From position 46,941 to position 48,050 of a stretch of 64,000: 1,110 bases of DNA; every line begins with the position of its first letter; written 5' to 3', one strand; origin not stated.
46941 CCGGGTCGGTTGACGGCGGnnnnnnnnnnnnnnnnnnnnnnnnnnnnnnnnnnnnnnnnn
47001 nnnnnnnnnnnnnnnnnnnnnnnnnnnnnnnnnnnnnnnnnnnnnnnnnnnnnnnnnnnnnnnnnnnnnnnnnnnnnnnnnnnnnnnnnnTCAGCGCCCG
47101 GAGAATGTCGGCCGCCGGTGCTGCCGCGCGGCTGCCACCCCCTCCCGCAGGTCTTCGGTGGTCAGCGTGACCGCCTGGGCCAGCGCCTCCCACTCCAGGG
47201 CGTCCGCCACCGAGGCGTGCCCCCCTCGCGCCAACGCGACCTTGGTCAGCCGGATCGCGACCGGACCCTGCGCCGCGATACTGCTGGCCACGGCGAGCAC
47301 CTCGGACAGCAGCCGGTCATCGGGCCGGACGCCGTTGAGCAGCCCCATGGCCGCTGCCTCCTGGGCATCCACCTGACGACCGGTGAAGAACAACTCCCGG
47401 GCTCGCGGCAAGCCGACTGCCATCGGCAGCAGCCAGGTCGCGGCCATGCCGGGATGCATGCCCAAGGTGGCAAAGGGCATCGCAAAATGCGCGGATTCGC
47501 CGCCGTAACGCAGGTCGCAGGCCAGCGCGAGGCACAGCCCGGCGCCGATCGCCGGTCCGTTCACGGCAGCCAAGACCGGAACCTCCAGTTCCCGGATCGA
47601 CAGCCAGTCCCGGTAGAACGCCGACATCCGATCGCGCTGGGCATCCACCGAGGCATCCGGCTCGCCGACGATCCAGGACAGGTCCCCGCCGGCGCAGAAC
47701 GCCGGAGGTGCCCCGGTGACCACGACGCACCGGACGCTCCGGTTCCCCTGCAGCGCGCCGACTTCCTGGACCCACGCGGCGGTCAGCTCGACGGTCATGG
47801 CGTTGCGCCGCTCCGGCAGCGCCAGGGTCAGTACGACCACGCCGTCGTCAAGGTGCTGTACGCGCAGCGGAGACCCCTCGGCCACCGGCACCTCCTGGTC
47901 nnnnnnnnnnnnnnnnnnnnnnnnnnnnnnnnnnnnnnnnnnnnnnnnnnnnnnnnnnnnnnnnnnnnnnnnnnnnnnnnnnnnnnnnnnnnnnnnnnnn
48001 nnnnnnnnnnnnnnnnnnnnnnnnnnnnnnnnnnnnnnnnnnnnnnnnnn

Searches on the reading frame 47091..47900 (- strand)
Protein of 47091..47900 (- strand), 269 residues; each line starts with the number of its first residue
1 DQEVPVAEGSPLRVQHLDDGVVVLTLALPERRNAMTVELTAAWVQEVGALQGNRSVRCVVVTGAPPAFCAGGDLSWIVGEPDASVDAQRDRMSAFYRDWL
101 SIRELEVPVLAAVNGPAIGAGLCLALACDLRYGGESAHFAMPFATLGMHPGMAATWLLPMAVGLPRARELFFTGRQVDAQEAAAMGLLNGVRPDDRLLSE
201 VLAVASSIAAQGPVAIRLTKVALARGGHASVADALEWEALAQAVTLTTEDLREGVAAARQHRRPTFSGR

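Call 82: search_protein_families(library=pfam, proteins=[window:47091-47900:-], max_evalue=0.01)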
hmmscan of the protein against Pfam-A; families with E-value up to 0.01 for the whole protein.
window:47091-47900:- (269 aa): 2 families
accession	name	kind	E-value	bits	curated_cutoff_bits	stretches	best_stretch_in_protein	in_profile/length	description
PF00378.25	ECH_1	-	2.1e-51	175.1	27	1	19-268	4-250/251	Enoyl-CoA hydratase/isomerase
PF16113.10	ECH_2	-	8.5e-29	101.5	27.2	1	23-197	3-177/335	Enoyl-CoA hydratase/isomerase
